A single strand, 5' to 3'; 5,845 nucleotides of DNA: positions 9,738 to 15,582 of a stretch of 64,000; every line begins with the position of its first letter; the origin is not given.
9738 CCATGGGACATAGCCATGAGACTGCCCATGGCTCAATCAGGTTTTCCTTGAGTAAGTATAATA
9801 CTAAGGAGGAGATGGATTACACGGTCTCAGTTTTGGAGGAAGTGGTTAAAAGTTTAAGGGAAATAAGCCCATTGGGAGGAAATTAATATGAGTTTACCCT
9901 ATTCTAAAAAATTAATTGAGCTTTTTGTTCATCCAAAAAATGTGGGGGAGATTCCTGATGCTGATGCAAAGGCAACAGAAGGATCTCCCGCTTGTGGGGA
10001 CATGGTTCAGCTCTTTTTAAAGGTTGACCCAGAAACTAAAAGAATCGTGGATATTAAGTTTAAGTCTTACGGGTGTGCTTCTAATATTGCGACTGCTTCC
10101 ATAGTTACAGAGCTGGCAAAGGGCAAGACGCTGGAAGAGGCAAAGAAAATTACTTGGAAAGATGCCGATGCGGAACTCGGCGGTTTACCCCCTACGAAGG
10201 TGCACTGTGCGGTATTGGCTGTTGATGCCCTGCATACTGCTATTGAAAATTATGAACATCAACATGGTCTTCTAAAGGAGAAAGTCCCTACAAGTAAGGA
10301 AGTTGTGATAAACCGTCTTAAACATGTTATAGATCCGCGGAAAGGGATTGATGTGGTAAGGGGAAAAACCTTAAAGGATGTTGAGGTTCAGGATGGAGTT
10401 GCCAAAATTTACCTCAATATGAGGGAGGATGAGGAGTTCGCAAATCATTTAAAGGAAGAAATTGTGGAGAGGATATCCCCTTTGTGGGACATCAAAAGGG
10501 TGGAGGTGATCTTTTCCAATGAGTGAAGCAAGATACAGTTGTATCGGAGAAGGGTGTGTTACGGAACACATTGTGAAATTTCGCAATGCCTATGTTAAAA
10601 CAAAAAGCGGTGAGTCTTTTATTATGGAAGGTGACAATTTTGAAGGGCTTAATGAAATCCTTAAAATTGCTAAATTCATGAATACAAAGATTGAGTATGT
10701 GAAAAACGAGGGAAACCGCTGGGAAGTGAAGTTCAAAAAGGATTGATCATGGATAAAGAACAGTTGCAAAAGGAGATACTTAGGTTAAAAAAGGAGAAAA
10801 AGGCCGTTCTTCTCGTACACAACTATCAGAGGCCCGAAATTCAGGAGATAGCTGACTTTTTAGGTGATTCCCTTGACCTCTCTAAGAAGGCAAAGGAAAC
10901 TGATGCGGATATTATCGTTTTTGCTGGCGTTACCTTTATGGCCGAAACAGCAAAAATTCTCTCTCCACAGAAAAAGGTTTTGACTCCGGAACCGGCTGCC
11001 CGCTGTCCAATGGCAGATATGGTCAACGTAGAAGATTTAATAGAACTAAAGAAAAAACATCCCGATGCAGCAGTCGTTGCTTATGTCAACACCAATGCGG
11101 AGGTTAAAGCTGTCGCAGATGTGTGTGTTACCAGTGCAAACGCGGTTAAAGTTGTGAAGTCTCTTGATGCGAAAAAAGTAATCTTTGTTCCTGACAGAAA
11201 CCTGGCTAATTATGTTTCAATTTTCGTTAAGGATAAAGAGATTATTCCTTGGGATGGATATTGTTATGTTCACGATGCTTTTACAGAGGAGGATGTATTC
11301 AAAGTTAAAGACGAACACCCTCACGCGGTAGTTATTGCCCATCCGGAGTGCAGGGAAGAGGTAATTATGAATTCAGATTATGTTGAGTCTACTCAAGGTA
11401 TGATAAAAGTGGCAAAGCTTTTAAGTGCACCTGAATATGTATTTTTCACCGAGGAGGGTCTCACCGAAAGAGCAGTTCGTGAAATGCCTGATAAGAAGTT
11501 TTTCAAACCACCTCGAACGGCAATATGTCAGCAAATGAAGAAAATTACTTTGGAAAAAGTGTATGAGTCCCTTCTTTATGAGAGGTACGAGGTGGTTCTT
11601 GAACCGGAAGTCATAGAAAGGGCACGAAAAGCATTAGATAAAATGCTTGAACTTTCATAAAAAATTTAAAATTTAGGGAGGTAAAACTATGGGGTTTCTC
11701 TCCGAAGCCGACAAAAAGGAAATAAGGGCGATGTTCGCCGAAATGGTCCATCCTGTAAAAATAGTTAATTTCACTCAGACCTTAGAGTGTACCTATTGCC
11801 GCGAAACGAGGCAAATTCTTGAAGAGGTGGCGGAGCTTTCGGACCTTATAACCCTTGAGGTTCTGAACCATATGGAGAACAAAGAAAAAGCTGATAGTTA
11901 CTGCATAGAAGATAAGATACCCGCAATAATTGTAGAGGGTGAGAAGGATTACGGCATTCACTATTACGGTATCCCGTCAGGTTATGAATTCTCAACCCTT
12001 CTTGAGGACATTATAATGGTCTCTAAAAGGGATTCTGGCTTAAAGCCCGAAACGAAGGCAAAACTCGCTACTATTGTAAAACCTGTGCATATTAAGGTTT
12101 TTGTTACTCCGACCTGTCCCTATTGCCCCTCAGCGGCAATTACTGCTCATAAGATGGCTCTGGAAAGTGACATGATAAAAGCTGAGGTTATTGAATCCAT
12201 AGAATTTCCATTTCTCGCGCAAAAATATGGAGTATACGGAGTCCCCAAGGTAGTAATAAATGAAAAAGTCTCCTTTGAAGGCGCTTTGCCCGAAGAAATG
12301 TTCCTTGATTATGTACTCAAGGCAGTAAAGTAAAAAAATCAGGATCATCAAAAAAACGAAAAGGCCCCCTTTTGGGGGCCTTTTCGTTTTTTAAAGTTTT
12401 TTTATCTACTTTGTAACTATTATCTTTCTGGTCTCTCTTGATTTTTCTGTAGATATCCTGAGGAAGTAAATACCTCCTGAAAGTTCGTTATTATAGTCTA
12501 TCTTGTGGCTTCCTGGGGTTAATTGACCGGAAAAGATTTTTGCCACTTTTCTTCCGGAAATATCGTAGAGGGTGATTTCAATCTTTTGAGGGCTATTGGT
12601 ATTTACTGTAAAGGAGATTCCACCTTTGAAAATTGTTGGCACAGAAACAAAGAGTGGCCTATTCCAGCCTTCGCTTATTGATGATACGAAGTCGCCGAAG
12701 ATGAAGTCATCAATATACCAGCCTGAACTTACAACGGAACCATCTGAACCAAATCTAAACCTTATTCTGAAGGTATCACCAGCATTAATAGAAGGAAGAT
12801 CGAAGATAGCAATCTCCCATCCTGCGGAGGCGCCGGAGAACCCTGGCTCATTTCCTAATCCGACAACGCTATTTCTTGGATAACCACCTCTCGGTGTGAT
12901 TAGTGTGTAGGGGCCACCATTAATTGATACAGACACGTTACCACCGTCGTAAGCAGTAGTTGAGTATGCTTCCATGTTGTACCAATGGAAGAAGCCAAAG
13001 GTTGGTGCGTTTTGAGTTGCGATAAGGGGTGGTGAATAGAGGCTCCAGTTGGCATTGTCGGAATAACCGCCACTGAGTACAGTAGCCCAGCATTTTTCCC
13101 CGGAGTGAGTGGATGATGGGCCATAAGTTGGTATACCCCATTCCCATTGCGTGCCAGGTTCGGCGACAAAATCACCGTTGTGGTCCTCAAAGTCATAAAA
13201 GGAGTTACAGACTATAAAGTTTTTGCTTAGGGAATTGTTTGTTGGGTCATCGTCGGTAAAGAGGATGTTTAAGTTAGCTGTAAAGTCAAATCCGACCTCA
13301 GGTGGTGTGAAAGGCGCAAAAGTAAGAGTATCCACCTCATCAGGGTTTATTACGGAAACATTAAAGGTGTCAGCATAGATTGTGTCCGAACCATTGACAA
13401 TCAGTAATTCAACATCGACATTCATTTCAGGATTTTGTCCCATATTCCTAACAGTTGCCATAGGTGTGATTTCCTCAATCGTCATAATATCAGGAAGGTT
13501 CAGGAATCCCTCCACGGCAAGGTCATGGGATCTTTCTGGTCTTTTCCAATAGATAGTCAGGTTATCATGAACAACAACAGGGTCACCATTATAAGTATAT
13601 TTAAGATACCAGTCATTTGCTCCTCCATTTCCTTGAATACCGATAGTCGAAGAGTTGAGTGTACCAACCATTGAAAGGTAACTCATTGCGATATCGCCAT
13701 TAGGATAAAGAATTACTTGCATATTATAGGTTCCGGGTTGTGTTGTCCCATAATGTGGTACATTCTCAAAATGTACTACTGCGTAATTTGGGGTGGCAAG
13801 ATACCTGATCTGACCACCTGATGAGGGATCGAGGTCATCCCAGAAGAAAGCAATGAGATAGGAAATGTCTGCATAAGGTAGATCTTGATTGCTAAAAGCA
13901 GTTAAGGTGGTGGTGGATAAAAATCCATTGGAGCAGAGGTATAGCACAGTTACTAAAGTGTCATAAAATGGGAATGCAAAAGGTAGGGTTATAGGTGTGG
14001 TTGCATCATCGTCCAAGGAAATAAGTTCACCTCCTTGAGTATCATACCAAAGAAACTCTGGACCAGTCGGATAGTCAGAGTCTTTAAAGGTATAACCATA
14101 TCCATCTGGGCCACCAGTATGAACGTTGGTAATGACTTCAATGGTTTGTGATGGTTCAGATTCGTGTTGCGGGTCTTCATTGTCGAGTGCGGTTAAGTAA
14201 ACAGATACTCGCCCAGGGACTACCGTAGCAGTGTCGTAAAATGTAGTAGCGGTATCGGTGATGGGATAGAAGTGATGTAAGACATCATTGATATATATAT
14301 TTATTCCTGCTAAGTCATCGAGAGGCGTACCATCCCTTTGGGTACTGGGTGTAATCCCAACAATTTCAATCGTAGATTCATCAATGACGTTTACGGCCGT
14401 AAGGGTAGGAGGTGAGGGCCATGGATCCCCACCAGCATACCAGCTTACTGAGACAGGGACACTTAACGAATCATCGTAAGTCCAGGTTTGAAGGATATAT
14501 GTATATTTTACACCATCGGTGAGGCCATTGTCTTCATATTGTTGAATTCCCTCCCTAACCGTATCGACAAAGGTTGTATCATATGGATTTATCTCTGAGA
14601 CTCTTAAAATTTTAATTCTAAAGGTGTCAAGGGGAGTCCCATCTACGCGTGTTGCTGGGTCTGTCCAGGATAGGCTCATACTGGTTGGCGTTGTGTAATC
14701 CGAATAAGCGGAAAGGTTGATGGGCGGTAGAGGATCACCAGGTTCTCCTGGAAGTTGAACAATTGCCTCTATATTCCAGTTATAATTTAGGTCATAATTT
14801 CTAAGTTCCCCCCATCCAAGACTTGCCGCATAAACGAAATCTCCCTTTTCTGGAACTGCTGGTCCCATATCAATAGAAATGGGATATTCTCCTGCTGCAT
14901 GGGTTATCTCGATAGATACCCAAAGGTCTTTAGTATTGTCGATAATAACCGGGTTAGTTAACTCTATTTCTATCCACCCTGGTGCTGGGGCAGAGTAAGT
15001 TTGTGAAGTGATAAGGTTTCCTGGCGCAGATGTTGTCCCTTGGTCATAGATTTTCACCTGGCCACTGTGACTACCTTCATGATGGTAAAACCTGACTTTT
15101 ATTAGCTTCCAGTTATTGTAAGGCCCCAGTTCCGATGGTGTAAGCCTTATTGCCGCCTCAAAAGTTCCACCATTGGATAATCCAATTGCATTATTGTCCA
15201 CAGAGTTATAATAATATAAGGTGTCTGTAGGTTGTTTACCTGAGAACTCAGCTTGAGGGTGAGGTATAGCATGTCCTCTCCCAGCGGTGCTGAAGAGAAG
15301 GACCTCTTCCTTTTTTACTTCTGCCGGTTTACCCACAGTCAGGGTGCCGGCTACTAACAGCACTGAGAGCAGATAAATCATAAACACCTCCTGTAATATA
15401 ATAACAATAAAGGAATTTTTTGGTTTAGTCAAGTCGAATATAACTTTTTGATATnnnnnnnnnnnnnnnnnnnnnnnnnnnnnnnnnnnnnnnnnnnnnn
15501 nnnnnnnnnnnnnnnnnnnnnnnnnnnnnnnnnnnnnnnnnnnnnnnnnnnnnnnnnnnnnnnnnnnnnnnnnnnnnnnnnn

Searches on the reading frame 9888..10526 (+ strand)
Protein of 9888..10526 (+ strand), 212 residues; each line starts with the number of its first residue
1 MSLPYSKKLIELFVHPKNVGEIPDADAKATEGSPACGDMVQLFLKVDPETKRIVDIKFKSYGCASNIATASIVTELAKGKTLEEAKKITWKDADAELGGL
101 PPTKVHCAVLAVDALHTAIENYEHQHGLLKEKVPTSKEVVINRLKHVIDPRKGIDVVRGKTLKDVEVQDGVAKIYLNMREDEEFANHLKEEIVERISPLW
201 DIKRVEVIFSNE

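Call 51: search_protein_families(library=pfam, proteins=[window:9888-10526:+], max_evalue=0.01)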
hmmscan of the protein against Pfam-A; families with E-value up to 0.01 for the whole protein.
window:9888-10526:+ (212 aa): 2 families
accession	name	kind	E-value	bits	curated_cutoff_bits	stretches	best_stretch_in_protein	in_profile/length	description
PF01592.21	NifU_N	-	6.1e-42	143.2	22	1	5-125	2-123/127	NifU-like N terminal domain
PF01883.24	FeS_assembly_P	-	6.1e-08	33.3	23.5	1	137-207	1-71/73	Iron-sulfur cluster assembly protein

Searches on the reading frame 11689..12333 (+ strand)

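Call 51: search_protein_families(library=pfam, proteins=[window:11689-12333:+], max_evalue=0.01)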
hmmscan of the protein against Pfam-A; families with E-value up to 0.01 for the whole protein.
window:11689-12333:+ (214 aa): 9 families
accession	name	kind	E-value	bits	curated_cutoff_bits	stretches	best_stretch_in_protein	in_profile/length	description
PF13192.12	Thioredoxin_3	-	9.4e-25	86.9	24.8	2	133-210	1-75/76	Thioredoxin domain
PF00462.30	Glutaredoxin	-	1.7e-08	34.9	22.9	1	135-193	1-58/60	Glutaredoxin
PF00085.26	Thioredoxin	-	2.5e-06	27.9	23.5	0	23-93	20-89/103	Thioredoxin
PF23357.1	DUF7088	-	2.9e-06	27.8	27.8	0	118-193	7-88/105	Domain of unknown function (DUF7088)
PF14595.12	Thioredoxin_9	-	2.9e-06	27.7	25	1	15-86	35-107/129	Thioredoxin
PF13098.12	Thioredoxin_2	-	3.6e-06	27.7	27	1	136-208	10-103/104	Thioredoxin-like domain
PF05768.20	Glrx-like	-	0.00024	21.8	26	0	31-86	7-59/77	Glutaredoxin-like domain (DUF836)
PF13462.12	Thioredoxin_4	-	0.0017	19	23.2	0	132-175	14-55/165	Thioredoxin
PF01323.26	DSBA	-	0.0018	18.5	25.6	0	157-208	142-189/191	DSBA-like thioredoxin domain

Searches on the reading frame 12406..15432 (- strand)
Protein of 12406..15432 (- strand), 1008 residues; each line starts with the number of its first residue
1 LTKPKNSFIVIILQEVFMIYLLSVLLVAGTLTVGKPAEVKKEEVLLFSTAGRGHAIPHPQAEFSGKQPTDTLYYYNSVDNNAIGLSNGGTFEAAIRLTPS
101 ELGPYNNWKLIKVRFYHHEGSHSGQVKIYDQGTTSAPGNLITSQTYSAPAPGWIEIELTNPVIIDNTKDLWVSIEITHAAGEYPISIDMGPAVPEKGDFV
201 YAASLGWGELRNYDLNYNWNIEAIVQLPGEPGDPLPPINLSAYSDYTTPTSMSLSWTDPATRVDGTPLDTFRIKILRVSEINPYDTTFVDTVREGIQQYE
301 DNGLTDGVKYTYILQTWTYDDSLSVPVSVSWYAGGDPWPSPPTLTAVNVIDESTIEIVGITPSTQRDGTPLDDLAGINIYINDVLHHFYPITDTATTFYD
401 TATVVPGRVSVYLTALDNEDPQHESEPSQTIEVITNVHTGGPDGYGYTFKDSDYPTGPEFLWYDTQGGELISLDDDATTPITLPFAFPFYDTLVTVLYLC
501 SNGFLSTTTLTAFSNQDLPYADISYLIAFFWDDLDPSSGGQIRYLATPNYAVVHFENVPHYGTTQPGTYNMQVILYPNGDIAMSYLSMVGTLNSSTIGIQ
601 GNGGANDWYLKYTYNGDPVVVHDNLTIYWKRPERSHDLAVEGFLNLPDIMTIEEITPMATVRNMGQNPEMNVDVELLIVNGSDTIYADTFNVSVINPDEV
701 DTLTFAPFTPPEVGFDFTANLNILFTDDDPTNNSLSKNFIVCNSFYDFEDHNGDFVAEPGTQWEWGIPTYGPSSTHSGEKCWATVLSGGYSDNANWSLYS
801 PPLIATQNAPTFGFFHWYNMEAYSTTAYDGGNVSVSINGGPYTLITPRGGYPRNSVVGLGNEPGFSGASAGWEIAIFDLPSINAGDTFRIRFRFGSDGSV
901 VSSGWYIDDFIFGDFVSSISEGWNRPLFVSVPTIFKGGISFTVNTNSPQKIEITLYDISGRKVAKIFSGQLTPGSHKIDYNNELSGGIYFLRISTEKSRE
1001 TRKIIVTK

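Call 77: search_protein_families(library=pfam, proteins=[window:12406-15432:-], max_evalue=0.00001)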
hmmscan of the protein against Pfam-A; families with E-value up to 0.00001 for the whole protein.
window:12406-15432:- (1008 aa): 1 family
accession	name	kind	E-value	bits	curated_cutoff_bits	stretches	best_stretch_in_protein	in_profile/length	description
PF18962.6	Por_Secre_tail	-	2.7e-08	34.4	27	1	941-1006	10-75/75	Secretion system C-terminal sorting domain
